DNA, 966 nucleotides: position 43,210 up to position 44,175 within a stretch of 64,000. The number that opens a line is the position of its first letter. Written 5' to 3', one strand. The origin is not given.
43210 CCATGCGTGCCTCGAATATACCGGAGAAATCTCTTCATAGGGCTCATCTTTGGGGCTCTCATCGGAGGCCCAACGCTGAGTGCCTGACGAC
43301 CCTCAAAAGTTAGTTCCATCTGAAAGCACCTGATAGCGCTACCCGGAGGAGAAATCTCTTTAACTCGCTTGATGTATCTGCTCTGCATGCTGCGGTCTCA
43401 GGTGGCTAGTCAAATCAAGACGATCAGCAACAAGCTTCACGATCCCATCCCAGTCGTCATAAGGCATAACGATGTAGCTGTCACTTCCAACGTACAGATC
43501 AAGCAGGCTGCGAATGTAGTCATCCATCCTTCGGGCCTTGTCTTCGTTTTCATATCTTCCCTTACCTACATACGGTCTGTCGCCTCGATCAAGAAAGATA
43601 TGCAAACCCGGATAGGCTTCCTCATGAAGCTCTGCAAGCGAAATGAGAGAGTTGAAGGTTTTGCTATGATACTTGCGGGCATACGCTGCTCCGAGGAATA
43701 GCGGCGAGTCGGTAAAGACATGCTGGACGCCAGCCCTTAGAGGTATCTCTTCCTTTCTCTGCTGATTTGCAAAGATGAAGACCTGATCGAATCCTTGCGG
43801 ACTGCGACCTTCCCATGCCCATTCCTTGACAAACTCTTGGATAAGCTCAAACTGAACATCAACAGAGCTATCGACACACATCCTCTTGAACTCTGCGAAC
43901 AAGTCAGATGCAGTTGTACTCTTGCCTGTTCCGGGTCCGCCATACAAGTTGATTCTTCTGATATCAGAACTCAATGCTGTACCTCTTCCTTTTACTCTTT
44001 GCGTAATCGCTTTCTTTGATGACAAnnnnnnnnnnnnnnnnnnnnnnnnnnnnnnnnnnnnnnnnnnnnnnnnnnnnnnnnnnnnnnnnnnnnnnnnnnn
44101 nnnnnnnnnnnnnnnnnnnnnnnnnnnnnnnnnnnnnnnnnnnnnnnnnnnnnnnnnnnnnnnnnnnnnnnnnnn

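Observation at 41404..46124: Dense DNA-modification / nucleotide cluster: three methyltransferases in a row plus dCMP deaminase, kinase and deoxyribosyltransferase-like enzyme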

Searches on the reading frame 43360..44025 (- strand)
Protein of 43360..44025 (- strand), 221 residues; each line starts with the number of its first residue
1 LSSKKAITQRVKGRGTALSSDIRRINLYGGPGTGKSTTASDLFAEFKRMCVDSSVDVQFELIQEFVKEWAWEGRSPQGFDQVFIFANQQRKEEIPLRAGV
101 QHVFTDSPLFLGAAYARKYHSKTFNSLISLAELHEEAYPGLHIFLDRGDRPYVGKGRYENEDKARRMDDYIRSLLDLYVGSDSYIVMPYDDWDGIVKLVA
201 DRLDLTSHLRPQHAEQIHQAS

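Call 3: search_protein_families(library=pfam, proteins=[window:43360-44025:-], max_evalue=0.01)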
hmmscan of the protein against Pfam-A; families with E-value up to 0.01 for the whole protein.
window:43360-44025:- (221 aa): 3 families
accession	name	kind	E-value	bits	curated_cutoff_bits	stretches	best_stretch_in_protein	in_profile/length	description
PF13521.12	AAA_28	-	1.3e-12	48.7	27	1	24-176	1-147/164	AAA domain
PF00004.35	AAA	-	0.0011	19.8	21.2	1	27-89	3-56/131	ATPase family associated with various cellular activities (AAA)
PF13166.12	AAA_13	-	0.0085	15.3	36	0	19-103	12-84/713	AAA domain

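Call 4: search_protein_families(library=phrogs, proteins=[window:43360-44025:-], max_evalue=0.001)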
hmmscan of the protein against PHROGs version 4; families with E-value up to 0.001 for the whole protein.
window:43360-44025:- (221 aa): 1 family
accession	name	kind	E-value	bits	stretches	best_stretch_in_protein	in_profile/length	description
phrog_2107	-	other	4.6e-11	43.8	1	24-199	5-191/201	thymidylate kinase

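Call 9: search_protein_families(library=ncbifam, proteins=[window:43360-44025:-], max_evalue=0.01)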
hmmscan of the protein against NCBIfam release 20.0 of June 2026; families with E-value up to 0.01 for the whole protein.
window:43360-44025:- (221 aa): 0 families

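Call 20: search_solved_structures(query=window:43360-43974:-, max_evalue=1, show_alignments=2)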
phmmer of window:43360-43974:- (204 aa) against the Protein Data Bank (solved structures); distinct sequences matched with E-value up to 1: 5.
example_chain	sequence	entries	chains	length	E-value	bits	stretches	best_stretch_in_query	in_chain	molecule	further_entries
2i6x_A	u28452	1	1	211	0.18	14.8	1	133-196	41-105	Hydrolase, haloacid dehalogenase-like family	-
5xru_A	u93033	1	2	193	0.77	12.8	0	4-184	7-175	adenylate kinase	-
5x6l_A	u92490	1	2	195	0.78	12.7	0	4-185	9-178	adenylate kinase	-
5ycc_A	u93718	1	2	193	0.81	12.7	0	4-186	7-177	adenylate kinase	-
5xz2_A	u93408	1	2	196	0.95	12.5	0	8-186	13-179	Adenylate kinase isoenzyme 1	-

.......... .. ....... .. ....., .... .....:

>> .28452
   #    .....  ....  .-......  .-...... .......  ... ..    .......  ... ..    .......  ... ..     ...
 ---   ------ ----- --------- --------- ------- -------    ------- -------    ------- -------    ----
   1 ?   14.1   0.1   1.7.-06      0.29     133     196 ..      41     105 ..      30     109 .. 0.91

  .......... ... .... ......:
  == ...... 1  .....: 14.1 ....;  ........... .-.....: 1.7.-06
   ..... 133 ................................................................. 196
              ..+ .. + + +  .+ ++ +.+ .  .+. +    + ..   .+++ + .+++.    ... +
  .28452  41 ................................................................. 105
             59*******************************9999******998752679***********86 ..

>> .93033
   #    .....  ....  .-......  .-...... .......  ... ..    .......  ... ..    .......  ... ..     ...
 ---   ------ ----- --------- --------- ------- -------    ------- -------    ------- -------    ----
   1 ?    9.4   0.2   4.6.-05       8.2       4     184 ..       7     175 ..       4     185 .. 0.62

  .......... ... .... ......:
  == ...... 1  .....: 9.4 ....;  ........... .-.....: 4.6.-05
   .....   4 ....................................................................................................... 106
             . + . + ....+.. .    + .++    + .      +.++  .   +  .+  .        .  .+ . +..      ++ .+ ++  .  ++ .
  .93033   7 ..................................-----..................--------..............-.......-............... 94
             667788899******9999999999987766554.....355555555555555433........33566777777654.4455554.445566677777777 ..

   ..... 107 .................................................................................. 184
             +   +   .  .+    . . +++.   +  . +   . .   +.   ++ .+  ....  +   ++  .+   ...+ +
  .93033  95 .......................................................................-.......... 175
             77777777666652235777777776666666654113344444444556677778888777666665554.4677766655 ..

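Call 41: find_homologous_proteins(query=window:43360-43974:-, max_evalue=0.001)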
Query window:43360-43974:- (204 aa): 163 proteins with E <= 0.001 among 328 candidates; the best 120 are listed.
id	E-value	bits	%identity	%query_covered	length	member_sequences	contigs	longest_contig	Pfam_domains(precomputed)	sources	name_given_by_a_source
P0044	1.3e-134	464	100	100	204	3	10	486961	PF13521.13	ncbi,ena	-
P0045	3.6e-118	411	93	94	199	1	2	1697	PF13521.13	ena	-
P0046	1.3e-117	409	92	94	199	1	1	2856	PF13521.13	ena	-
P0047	3.7e-115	401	88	100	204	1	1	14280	PF13521.13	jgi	jgi:nicotinamide riboside kinase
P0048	1.6e-113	395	86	95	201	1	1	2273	PF13521.13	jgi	jgi:hypothetical protein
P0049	2.8e-108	378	85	93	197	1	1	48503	PF13521.13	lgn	-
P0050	1.0e-107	377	84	94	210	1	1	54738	PF13521.13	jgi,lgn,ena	-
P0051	6.9e-106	371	83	95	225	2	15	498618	PF13521.13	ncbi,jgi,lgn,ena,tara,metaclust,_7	tara:strand:+ start:101097 stop:101774 length:678 start_codon:yes stop_codon:yes gene_type:complete|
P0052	4.8e-104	365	82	92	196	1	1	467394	PF13521.13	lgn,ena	-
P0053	2.1e-100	353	78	95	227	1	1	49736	PF13521.13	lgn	-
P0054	4.7e-98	345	78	92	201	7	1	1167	PF13521.13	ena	-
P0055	2.9e-87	310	67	99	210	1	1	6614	PF13521.13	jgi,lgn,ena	-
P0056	5.0e-87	309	75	86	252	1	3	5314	-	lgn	-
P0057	2.6e-86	307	66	94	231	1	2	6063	PF05729.19,PF13521.13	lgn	-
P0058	4.2e-85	303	80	80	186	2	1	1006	-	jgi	-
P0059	1.3e-81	291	69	91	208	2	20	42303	PF13521.13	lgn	-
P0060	5.2e-81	289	66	92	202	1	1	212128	PF13521.13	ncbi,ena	-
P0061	6.3e-80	286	68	90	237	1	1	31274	PF13521.13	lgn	-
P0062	1.5e-79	285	62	96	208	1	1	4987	PF13521.13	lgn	-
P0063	2.1e-78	281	65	91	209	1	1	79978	PF13521.13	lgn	-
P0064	7.4e-78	279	64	91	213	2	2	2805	PF13521.13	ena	-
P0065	1.0e-72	262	63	91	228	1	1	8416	PF13521.13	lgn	-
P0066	4.9e-70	253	61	92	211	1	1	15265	PF13521.13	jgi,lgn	jgi:nicotinamide riboside kinase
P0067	2.3e-62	228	55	93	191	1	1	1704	PF13521.13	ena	-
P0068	5.9e-62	227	56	88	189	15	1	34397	PF13521.13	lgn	-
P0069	1.8e-61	226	54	93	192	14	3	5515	PF13521.13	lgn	-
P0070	2.9e-59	218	52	89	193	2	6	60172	PF13521.13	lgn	-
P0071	7.8e-59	217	54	89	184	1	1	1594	PF13521.13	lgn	-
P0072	1.3e-58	216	52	89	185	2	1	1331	PF13521.13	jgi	jgi:hypothetical protein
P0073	4.5e-58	214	52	90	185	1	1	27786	PF13521.13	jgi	-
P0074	6.8e-58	214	50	90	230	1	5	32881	PF13521.13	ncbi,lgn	-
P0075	2.8e-57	212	52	88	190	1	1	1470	PF13521.13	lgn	-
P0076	3.0e-56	208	53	87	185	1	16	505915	PF13521.13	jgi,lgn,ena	jgi:hypothetical protein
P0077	6.7e-54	201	53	87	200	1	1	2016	PF05272.18,PF13521.13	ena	-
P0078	9.2e-53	197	49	87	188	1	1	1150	PF13521.13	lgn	-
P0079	8.3e-52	194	52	89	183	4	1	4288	PF13521.13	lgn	-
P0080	1.5e-51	193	50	85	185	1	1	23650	PF13521.13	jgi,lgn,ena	-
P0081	3.3e-50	189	51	89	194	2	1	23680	PF13521.13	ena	-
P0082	6.4e-49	185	50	88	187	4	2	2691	PF13521.13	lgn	-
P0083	9.1e-47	177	45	89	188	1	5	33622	PF13521.13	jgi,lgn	-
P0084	1.5e-46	177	46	90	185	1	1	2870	PF13521.13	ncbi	ncbi:MAG: AAA family ATPase [Nitrososphaeraceae archaeon]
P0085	2.2e-46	176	50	90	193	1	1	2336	PF13521.13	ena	-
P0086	2.7e-46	176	46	90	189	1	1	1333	PF13521.13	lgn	-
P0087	5.5e-46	175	50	88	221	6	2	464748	PF13521.13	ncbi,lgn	-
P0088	1.3e-45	174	44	98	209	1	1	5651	PF13521.13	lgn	-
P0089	1.8e-44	170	47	87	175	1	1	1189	PF13521.13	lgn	-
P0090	2.2e-43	166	46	89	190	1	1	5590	PF13521.13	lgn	-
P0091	8.1e-42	161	47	87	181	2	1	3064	PF13521.13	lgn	-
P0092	1.7e-39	154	43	90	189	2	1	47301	PF13521.13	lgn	-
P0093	1.4e-38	151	49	75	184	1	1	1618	PF13521.13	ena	-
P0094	6.8e-36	142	54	58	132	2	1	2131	PF13521.13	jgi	jgi:hypothetical protein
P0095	2.0e-35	140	43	90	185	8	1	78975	PF13521.13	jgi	-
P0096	1.2e-34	138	41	90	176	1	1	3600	PF13521.13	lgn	-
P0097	5.3e-34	136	44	87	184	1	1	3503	PF13521.13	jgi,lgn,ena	-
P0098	9.8e-34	135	42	91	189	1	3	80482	PF13521.13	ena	-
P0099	1.1e-32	132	40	90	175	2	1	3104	PF13521.13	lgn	-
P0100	1.1e-32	132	45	76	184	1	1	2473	PF13521.13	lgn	-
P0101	2.5e-32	130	41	90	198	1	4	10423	PF13521.13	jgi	jgi:thymidylate kinase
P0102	4.6e-32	129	42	87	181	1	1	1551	PF13521.13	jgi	jgi:hypothetical protein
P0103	5.7e-32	129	41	90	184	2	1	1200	PF13521.13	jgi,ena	-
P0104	1.1e-31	128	45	76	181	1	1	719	PF13521.13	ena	-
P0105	1.1e-31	128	42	87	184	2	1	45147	PF13521.13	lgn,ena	-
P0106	3.1e-31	127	40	90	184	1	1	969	PF13521.13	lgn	-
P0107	5.5e-31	126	42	86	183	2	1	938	PF13521.13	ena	-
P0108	5.8e-31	126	42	89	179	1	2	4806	PF13521.13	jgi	-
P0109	8.4e-31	125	38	89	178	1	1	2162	PF13521.13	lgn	-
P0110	1.2e-30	125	44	76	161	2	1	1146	PF13521.13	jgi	-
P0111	5.2e-30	123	40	90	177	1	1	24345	PF13521.13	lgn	-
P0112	7.5e-30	122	44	82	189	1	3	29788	PF13521.13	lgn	-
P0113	1.5e-28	118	42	77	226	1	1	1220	PF13521.13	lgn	-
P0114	2.7e-27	114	43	75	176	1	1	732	PF13521.13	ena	-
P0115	8.7e-27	112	42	75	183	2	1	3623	PF13521.13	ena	-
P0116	3.5e-26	110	42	78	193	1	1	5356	PF13521.13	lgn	-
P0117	9.3e-26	109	38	82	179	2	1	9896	PF13521.13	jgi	-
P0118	3.2e-25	107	36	91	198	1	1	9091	PF13521.13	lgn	-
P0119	7.5e-25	106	38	83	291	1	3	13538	PF20274.5,PF13521.13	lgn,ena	-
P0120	1.7e-24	105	43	74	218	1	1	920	PF13521.13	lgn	-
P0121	2.1e-24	105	39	77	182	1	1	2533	PF13521.13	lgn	-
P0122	5.5e-24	103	41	75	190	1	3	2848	PF13521.13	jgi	jgi:hypothetical protein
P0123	6.2e-24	103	39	74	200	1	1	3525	PF13521.13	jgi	jgi:hypothetical protein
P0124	8.8e-24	102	35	92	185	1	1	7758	PF13521.13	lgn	-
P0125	1.3e-23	102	36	76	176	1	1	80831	PF13521.13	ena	-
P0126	2.2e-23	101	40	75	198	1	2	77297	PF13521.13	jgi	jgi:predicted ATPase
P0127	2.3e-23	101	40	74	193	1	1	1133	PF13521.13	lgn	-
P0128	5.5e-23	100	41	75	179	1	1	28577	PF13521.13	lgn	-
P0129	6.4e-23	100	39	88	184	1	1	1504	PF13521.13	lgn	-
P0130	8.5e-23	99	40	75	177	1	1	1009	PF13521.13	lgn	-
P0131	9.3e-23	99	42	74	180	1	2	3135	PF13521.13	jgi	jgi:AAA domain-containing protein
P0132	1.0e-22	99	40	81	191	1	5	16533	PF13521.13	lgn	-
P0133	1.1e-22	99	39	87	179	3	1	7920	PF13521.13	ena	-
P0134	1.2e-22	99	41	74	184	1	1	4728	PF13521.13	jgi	jgi:nicotinamide riboside kinase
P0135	1.2e-22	99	42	75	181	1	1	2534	PF13521.13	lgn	-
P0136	2.8e-22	98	38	77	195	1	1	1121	PF13521.13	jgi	jgi:hypothetical protein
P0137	3.2e-22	97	38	76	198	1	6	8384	PF13521.13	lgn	-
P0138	3.5e-22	97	39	77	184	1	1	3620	PF13521.13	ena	-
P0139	3.9e-22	97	39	84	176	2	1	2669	PF13521.13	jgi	-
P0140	4.9e-22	97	41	75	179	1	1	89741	PF13521.13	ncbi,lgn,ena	-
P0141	5.1e-22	97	42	74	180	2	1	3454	PF13521.13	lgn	-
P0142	5.1e-22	97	40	76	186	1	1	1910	PF13521.13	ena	-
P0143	6.5e-22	96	40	79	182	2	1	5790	PF13521.13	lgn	-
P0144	8.1e-22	96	38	77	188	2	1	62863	PF13521.13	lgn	-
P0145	8.4e-22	96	37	74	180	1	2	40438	PF13521.13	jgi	jgi:nicotinamide riboside kinase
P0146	1.2e-21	95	38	79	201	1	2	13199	PF13521.13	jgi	jgi:RecA/RadA recombinase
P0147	1.2e-21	95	38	76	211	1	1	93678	PF13521.13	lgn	-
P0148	2.3e-21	95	38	75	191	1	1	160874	PF13521.13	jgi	-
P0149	6.1e-21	93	37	78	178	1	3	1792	PF13521.13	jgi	jgi:hypothetical protein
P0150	6.4e-21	93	36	87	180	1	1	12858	PF13521.13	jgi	jgi:hypothetical protein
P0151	8.8e-21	93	39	75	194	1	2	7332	PF13521.13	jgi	jgi:hypothetical protein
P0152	9.6e-21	93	38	74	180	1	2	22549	PF13521.13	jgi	jgi:Cdc6-like AAA superfamily ATPase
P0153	1.2e-20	92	40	74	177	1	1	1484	PF13521.13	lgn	-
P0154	3.2e-20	91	41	74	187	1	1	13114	PF13521.13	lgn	-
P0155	4.3e-20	90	39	75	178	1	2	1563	PF13521.13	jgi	-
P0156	5.6e-20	90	40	74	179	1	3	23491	PF13521.13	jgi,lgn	-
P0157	2.2e-18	85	37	74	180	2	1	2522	PF13521.13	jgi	jgi:Cdc6-like AAA superfamily ATPase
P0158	2.2e-18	85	40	76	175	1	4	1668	PF13521.13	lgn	-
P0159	3.9e-18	84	38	75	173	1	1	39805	PF13521.13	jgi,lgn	-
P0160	1.9e-17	82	42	75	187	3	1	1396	PF13521.13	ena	-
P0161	2.4e-17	81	41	75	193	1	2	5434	PF13521.13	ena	-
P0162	2.5e-17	81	41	75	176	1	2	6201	PF13521.13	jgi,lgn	-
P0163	2.7e-17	81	41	75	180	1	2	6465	PF13521.13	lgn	-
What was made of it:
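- JGI names some homologues 'nicotinamide riboside kinase' (call 41).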

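Call 44: search_solved_structures(query=A2, max_evalue=1, show_alignments=2)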
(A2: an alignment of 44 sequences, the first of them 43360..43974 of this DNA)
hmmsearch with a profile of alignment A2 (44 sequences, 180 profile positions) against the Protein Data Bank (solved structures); distinct sequences matched with E-value up to 1: 35.
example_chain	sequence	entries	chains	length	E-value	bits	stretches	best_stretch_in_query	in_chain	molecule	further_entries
2jas_A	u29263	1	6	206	0.042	16.7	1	5-99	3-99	DEOXYGUANOSINE KINASE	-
2jaq_A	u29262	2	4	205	0.05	16.5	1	5-99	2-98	DEOXYGUANOSINE KINASE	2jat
6ef0_H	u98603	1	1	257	0.071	16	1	6-47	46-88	26S proteasome regulatory subunit 7 homolog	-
6ef1_H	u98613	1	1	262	0.074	15.9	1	6-47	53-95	26S proteasome regulatory subunit 7 homolog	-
6ef2_H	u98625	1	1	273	0.075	15.9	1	6-47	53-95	26S proteasome regulatory subunit 7 homolog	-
1w36_D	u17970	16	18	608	0.089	15.7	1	4-30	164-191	EXODEOXYRIBONUCLEASE V ALPHA CHAIN | RecBCD enzyme subunit RecD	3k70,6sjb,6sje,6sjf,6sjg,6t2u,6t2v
5ld2_D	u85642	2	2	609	0.089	15.6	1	4-30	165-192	RecBCD enzyme subunit RecD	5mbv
4d81_A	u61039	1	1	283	0.12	15.2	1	4-37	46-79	AAA ATPase, central domain protein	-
4d80_A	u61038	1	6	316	0.13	15.1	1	4-37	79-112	AAA ATPASE, CENTRAL DOMAIN PROTEIN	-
4d82_A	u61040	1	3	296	0.13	15.1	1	4-37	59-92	AAA ATPase, central domain protein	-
5eqt_A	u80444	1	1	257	0.13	15.1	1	6-45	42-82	Proteasome-activating nucleotidase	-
6fvv_H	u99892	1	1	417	0.14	15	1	6-47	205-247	26S proteasome regulatory subunit 7 homolog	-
6fvt_H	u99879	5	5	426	0.14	15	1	6-47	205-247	26S proteasome regulatory subunit 7 homolog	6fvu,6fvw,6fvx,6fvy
3whk_A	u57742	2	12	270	0.15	15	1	6-45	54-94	Proteasome-activating nucleotidase, 26S protease regulatory subunit 6A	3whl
7qo5_H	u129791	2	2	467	0.15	14.9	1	6-47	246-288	26S proteasome regulatory subunit 7 homolog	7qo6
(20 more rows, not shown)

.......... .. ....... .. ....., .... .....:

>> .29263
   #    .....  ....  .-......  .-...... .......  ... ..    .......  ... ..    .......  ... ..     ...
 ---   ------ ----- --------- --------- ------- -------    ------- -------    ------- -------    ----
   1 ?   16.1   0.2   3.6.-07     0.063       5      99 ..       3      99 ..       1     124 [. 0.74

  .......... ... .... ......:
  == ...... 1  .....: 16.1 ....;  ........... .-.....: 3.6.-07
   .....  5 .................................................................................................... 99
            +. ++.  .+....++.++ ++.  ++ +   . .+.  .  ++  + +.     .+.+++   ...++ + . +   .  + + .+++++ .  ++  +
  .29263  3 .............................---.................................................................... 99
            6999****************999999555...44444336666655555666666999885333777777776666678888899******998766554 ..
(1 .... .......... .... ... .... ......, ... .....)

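Call 48: predict_structure(alignment_id=A2)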
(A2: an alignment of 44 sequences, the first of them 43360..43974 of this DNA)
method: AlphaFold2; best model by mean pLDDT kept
length: 204 residues; sequences in the alignment: 44
mean_pLDDT: 94.1   pTM: 0.89
mean pLDDT of the five models: 94.1, 93.9, 93.7, 92.6, 92.5
residues with pLDDT >= 90: 180; 70-90: 16; 50-70: 8; < 50: 0
segments of 3 or more residues with pLDDT < 50: none
pLDDT, mean of each block of 10 residues (from residue 1): 90 96 98 96 97 90 96 98 98 96 94 98 98 91 94 97 97 97 96 77 56
secondary structure, 60 per line:
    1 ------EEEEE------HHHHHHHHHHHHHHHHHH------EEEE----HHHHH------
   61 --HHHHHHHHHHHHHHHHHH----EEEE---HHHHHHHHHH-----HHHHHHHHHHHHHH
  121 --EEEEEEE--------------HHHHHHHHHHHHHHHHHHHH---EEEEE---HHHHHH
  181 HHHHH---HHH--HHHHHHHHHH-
elements in order: E7-11 H18-35 E42-45 H50-54 H63-80 E85-88 H92-101 H107-120 E123-129 H144-163 E167-171 H175-185 H194-203
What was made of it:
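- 43360..43974 (-): NadR-RNK-like P-loop nucleoside/nucleotide kinase (AAA_28), 204 aa, TTG start. AF2 model pLDDT 94 (call 48).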

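Call 62: find_related_loci(query=A2, collection=viral_contigs, flank=8000)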
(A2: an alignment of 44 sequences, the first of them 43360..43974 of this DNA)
Query A2 (204 aa) in viral_contigs; peptide patterns used: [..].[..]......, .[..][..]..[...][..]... (x = any residue, [..] = any of these).
567 stretches matched a pattern; 320 encode a relative of the query (tblastn E <= 1e-3); the best 80 are kept; 80 distinct loci.
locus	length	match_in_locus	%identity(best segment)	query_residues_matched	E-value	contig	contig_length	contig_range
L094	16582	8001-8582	83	5-198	5e-110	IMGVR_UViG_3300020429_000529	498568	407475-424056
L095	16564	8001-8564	79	5-192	4e-103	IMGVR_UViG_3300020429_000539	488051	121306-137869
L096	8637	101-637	55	5-185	2e-67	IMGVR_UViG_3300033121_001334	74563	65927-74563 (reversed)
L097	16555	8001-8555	53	5-193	3e-66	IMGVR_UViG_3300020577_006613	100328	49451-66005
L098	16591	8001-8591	50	5-202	4e-65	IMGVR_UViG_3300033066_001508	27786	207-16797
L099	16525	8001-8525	53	6-182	5e-62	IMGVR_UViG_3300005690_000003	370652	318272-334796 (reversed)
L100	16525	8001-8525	53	6-182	5e-62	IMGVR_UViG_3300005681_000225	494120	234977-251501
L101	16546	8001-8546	51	2-186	8e-66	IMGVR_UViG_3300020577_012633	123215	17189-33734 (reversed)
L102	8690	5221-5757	51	5-185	3e-57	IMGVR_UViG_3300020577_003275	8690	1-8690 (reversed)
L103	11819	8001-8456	46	3-160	5e-43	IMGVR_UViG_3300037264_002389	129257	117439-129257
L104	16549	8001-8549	43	5-188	2e-41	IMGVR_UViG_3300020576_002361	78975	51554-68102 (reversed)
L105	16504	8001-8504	38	7-182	7e-37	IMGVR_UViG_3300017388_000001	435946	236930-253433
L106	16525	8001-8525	38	3-184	9e-37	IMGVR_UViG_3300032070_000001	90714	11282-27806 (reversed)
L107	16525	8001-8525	35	5-187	3e-36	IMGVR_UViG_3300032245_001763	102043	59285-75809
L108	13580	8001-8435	41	7-155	5e-36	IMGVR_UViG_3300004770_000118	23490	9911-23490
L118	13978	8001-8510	37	7-184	1e-31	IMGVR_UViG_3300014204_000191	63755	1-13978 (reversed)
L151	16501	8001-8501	34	7-180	8e-27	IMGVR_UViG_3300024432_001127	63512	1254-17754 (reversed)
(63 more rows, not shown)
